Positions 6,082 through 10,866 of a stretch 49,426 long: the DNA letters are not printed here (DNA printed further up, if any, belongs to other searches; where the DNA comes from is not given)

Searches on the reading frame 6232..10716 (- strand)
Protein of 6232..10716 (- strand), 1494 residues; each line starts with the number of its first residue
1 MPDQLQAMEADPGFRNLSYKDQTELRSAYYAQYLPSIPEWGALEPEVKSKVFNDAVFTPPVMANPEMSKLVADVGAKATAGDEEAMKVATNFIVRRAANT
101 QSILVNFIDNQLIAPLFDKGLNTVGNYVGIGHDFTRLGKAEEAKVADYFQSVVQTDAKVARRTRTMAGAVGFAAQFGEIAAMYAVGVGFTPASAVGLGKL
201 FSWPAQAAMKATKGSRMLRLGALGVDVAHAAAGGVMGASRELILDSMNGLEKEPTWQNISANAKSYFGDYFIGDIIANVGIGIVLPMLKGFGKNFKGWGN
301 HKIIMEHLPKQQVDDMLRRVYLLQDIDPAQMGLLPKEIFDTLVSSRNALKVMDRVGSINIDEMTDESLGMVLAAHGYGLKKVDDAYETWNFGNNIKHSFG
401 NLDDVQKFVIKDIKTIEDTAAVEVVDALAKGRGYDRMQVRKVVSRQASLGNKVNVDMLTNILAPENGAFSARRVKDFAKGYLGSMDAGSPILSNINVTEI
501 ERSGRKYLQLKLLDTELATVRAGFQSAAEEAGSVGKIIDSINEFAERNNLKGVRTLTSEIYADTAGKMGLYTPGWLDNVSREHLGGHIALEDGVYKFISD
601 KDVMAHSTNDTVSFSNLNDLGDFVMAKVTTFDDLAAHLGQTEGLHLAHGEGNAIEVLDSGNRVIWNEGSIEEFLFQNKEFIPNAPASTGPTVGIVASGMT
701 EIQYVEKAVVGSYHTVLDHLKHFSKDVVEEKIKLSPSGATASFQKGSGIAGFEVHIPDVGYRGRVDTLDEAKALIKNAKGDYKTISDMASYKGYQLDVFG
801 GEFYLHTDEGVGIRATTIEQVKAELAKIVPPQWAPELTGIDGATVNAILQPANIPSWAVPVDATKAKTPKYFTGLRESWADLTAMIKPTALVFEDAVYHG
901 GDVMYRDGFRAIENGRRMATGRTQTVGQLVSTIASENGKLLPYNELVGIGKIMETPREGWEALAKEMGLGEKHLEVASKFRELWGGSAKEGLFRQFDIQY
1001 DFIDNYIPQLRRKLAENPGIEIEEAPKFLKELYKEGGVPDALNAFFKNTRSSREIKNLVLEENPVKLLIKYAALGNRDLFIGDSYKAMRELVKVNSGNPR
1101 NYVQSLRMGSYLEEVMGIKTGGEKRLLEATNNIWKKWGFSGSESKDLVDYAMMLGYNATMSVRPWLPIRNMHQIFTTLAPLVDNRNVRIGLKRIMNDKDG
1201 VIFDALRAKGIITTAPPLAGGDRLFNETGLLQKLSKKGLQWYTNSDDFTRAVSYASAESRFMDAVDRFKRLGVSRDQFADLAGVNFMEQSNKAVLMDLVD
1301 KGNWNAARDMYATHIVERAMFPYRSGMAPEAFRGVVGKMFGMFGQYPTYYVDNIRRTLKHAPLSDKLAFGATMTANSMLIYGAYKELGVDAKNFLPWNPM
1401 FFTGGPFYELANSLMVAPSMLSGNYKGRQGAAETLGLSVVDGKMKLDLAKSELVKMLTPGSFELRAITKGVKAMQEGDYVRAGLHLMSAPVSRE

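Call 71: search_protein_families(library=pfam, proteins=[window:6232-10716:-], max_evalue=0.01)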
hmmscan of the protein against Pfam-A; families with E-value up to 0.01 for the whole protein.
window:6232-10716:- (1494 aa): 0 families

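Call 72: search_protein_families(library=phrogs, proteins=[window:6232-10716:-], max_evalue=0.001)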
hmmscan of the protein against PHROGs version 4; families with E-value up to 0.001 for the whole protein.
window:6232-10716:- (1494 aa): 0 families

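Call 73: search_solved_structures(query=window:6232-10716:-, max_evalue=1)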
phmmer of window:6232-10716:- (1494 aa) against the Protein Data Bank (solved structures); distinct sequences matched with E-value up to 1: 0.

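Call 79: find_homologous_proteins(query=window:6232-10716:-, max_evalue=0.00001)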
Query window:6232-10716:- (1494 aa): 1 proteins with E <= 0.00001 among 8000 candidates.
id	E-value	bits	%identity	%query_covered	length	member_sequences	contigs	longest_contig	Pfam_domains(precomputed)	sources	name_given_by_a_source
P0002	0.0e+0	1405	44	100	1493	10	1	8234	-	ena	-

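Call 81: search_solved_structures(query=A3, max_evalue=10)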
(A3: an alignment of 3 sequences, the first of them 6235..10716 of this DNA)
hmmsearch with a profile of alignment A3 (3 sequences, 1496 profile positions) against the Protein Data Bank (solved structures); distinct sequences matched with E-value up to 10: 1.
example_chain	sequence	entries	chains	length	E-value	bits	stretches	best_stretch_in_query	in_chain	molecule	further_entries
7dm0_A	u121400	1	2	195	0.42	10.9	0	728-758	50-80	Biofilm-associated surface protein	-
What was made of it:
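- On N4-type hairpin early promoters: The 1494-aa protein and its profile have no meaningful PDB hit (calls 73, 81).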
